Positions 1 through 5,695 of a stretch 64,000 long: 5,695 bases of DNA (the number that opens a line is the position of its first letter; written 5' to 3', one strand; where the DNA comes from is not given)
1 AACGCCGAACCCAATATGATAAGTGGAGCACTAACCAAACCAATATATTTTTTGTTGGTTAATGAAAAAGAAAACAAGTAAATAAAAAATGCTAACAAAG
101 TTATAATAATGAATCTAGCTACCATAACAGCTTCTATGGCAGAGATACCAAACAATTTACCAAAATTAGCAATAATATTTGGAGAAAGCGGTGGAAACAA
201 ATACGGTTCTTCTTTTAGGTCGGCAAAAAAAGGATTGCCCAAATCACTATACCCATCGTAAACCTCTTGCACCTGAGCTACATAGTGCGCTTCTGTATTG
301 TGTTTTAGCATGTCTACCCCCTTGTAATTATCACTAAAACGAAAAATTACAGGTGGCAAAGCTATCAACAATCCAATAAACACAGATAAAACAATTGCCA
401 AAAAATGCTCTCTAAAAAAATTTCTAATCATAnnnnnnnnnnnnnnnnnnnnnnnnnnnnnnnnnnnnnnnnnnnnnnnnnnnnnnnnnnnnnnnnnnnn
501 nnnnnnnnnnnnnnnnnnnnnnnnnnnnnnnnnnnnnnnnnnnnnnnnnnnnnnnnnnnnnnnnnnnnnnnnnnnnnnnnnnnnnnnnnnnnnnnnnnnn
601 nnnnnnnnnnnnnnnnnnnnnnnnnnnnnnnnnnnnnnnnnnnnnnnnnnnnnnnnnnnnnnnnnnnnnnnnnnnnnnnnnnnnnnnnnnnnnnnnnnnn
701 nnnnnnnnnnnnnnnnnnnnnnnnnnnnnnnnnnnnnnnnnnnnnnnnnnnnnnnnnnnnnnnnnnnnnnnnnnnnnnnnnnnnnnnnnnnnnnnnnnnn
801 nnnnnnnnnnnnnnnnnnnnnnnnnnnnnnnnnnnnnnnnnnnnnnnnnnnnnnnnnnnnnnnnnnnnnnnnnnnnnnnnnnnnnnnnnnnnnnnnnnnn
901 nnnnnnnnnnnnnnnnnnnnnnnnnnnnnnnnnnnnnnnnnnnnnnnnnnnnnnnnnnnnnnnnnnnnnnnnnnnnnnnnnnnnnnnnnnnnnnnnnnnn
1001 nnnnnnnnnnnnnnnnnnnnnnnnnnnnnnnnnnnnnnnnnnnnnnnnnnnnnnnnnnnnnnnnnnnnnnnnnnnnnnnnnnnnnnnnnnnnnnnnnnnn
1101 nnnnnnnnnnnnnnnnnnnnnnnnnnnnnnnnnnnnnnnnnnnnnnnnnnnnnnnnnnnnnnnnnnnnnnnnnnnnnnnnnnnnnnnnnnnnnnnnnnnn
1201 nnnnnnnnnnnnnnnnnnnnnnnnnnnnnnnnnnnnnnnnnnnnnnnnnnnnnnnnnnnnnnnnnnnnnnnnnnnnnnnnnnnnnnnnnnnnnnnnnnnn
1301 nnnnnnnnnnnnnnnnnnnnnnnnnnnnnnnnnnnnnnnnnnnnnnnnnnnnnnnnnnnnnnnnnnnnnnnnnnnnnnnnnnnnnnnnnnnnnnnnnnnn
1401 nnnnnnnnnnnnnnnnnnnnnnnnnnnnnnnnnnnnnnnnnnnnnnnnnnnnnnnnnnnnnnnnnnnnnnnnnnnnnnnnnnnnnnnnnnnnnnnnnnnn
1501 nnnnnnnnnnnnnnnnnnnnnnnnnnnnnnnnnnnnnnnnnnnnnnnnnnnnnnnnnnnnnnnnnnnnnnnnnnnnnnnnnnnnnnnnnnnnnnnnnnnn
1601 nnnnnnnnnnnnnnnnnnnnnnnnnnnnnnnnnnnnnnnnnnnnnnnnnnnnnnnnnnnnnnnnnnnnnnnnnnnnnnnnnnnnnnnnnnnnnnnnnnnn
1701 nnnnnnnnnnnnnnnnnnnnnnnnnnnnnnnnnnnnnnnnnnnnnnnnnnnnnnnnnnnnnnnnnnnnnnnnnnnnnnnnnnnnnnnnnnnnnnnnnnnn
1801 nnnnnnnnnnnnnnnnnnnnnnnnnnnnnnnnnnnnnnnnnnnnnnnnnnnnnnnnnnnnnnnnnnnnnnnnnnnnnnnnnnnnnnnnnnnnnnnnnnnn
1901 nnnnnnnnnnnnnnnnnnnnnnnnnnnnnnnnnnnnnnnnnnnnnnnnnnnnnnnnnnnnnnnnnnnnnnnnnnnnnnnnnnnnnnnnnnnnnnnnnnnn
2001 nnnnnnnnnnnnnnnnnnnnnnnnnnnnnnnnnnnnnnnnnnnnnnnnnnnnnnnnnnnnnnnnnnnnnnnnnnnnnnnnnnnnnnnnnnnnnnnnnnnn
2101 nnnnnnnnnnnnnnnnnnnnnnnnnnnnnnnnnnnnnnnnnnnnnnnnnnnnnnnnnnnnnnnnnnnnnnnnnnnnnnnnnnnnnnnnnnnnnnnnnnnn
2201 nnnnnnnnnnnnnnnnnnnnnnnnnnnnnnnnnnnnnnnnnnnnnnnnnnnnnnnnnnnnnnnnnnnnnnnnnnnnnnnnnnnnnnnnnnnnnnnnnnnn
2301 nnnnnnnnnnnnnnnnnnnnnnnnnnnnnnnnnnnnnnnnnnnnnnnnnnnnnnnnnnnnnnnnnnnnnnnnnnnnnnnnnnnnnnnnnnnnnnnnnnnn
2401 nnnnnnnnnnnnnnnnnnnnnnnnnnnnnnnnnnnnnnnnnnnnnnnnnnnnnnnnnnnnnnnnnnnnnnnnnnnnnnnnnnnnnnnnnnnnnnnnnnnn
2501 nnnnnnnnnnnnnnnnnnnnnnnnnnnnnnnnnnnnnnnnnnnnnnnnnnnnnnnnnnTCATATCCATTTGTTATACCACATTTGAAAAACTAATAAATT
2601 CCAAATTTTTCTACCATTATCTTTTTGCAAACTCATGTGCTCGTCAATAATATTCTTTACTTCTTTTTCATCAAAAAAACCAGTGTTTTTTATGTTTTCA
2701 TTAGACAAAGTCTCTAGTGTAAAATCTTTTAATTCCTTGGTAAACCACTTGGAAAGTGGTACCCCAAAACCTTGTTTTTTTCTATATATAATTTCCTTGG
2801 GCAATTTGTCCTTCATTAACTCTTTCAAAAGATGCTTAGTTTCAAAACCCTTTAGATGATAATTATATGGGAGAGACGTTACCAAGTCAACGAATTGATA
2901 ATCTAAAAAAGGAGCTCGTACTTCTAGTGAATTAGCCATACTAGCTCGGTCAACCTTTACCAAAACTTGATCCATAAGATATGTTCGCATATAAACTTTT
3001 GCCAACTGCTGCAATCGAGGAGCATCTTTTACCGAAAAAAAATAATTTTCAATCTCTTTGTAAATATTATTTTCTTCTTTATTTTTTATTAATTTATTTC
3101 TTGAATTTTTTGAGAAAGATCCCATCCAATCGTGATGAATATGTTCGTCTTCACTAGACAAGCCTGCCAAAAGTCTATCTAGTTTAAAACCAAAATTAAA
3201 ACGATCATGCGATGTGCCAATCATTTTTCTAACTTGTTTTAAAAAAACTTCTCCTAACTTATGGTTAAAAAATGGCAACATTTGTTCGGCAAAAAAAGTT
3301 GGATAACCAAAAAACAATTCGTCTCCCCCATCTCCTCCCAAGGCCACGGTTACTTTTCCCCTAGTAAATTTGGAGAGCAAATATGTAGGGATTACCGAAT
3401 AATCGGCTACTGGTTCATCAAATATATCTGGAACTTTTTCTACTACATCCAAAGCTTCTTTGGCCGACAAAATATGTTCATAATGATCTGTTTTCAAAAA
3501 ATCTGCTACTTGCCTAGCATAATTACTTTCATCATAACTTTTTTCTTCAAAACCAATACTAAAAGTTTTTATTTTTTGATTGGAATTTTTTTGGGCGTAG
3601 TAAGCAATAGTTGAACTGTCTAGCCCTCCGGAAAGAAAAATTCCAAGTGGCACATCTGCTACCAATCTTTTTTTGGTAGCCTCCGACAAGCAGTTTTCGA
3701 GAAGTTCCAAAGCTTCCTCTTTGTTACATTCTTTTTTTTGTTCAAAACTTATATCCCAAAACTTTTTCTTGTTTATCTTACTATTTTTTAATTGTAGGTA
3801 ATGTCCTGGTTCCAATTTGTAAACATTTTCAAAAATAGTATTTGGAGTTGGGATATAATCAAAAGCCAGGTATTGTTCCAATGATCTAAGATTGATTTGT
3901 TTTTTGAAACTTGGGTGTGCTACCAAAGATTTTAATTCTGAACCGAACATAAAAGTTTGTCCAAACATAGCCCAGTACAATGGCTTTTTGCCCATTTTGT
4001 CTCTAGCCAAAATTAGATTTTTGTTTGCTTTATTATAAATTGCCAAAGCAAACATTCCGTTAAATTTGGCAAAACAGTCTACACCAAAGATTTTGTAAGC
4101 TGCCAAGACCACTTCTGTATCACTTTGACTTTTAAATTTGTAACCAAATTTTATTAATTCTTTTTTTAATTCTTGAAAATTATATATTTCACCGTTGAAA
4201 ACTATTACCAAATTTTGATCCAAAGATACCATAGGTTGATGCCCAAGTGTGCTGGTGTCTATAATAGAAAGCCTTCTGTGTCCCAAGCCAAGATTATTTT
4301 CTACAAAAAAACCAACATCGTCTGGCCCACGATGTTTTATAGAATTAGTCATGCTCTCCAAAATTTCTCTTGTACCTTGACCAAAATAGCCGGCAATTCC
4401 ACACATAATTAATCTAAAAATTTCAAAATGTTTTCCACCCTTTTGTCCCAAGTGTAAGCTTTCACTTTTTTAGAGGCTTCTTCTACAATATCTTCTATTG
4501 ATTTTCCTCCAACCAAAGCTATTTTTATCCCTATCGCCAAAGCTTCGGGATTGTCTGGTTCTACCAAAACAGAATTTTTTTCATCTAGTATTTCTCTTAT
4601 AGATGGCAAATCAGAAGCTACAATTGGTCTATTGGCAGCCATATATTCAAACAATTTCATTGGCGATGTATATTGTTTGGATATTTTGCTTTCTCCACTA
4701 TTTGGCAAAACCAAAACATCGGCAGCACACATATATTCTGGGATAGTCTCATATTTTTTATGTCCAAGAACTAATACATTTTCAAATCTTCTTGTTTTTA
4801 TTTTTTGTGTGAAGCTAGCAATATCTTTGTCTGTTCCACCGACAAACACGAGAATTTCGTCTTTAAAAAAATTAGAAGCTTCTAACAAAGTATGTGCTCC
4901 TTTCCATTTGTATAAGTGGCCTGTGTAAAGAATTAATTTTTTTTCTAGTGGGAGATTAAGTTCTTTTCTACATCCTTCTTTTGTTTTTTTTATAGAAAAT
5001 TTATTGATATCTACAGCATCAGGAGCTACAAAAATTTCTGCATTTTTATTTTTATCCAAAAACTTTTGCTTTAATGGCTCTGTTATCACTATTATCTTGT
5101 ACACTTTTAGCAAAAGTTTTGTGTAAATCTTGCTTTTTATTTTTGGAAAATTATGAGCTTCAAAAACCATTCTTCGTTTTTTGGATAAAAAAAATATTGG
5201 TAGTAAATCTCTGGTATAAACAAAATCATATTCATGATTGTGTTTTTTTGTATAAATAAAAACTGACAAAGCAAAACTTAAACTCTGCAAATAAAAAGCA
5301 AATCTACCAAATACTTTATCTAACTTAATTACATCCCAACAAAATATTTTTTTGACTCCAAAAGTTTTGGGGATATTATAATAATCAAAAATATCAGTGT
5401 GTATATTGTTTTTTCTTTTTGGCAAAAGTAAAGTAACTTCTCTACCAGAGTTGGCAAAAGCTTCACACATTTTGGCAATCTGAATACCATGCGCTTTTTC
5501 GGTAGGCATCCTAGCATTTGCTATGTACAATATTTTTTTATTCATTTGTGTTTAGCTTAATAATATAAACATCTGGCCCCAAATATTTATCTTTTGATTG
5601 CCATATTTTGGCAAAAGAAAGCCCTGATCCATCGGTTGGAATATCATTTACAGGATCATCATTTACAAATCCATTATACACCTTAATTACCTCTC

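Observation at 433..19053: Five GT-C membrane transferases paired with three Dpm1-like GT2 synthases, including one GT2::GT-C fusion, possibly a surface-protein O-glycosylation machinery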

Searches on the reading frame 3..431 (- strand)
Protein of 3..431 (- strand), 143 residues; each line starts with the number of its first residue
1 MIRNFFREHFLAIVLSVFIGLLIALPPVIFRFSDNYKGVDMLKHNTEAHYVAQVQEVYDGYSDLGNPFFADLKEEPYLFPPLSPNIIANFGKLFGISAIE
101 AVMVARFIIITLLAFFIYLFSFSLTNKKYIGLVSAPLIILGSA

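Call 58: find_homologous_proteins(query=window:3-431:-, max_evalue=0.00001)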
Query window:3-431:- (143 aa): 1 proteins with E <= 0.00001 among 98 candidates.
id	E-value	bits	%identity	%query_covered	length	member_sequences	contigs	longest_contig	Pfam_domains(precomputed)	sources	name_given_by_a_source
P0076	5.0e-49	184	58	97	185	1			-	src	-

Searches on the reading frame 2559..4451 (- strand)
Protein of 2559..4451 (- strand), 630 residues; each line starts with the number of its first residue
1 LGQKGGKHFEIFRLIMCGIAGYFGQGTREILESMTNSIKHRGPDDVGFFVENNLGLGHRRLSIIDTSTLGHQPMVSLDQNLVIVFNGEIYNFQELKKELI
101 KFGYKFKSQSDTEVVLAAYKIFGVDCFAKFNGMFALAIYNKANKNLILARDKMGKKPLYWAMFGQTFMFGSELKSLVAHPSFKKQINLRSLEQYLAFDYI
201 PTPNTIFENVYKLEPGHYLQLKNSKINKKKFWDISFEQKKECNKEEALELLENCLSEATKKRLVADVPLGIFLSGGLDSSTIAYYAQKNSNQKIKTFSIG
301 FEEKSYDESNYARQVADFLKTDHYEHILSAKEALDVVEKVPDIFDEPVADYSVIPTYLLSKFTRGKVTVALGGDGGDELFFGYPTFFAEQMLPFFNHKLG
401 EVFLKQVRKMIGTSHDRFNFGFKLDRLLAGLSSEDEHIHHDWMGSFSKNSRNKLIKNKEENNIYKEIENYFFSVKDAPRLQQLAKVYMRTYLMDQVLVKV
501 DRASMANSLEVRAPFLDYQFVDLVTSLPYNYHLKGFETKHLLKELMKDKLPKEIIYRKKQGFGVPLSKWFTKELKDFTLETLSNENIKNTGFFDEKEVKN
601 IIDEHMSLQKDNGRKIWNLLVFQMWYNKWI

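Call 6: search_protein_families(library=pfam, proteins=[window:2559-4451:-], max_evalue=0.01)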
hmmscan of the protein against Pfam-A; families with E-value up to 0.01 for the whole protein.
window:2559-4451:- (630 aa): 6 families
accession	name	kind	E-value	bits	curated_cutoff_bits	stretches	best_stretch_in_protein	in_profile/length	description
PF00733.27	Asn_synthase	-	3.9e-100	336.4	21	1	252-626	3-353/354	Asparagine synthase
PF13537.11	GATase_7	-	2e-44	151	25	1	58-177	1-122/123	Glutamine amidotransferase domain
PF13522.11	GATase_6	-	5.3e-44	149.8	27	1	43-172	1-130/130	Glutamine amidotransferase domain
PF12481.13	DUF3700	-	8.5e-07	29.1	27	1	71-172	68-171/228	Aluminium induced protein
PF06508.19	QueC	-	1.4e-05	25.1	22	1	272-325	5-57/210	Queuosine biosynthesis protein QueC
PF02540.23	NAD_synthase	-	0.0035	16.9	21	1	251-323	5-76/242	NAD synthase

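Call 48: search_protein_families(library=ncbifam, proteins=[window:2559-4451:-], max_evalue=1e-10)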
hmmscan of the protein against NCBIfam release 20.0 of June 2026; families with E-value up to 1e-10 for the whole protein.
window:2559-4451:- (630 aa): 8 families
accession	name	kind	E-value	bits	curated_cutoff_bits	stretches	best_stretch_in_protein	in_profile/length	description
TIGR03108.1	eps_aminotran_1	hypoth_equivalog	1.6e-176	588.7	816.9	1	16-624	1-623/628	XrtA/PEP-CTERM system amidotransferase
TIGR01536.1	asn_synth_AEB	equivalog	3.4e-153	511.4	267.1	1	17-562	1-517/517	asparagine synthase (glutamine-hydrolyzing)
TIGR03104.1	trio_amidotrans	equivalog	7.6e-126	420.7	570.1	2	16-384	1-381/589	N-acetylglutaminylglutamine amidotransferase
NF006949.0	PRK09431.1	equivalog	9e-99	331.5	499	3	16-179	1-168/554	asparagine synthase B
NF033535.1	lass_lactam_cya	exception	1.2e-74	252.1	525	1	27-379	16-375/668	lasso peptide isopeptide bond-forming cyclase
NF033561.1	macrolact_Ik_Al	subfamily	1.7e-23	83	300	1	121-389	70-340/561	albusnodin/ikarugamycin family macrolactam cyclase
NF001484.0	PRK00331.1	subfamily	2.5e-13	49.3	381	1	52-179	65-201/601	isomerizing glutamine--fructose-6-phosphate transaminase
TIGR01135.1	glmS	equivalog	2.9e-12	45.9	418.05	1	53-192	65-211/607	glutamine--fructose-6-phosphate transaminase (isomerizing)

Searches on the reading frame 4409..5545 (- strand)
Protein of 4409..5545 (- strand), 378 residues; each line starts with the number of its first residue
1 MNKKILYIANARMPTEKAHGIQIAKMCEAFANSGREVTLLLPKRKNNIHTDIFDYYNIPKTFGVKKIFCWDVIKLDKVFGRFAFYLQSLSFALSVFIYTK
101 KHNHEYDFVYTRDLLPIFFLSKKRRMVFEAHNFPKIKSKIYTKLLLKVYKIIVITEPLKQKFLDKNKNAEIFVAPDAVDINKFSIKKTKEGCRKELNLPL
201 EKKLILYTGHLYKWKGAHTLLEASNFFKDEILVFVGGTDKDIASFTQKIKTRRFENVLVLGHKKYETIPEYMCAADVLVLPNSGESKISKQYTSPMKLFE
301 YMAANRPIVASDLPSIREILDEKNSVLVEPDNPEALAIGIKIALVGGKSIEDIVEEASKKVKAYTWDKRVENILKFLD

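Call 6: search_protein_families(library=pfam, proteins=[window:4409-5545:-], max_evalue=0.01)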
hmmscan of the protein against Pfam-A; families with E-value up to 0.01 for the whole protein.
window:4409-5545:- (378 aa): 4 families
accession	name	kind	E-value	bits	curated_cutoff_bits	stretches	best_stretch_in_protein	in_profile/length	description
PF13692.12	Glyco_trans_1_4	-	2.5e-22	80.1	27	1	203-341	2-137/142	Glycosyl transferases group 1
PF00534.26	Glycos_transf_1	-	7.6e-20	71.6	26.4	1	193-359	6-171/172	Glycosyl transferases group 1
PF13524.12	Glyco_trans_1_2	-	2.7e-08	34.3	25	1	256-374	28-143/144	Glycosyl transferase-like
PF13439.12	Glyco_transf_4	-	0.0013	19.2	28.5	1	23-181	8-169/170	Glycosyltransferase Family 4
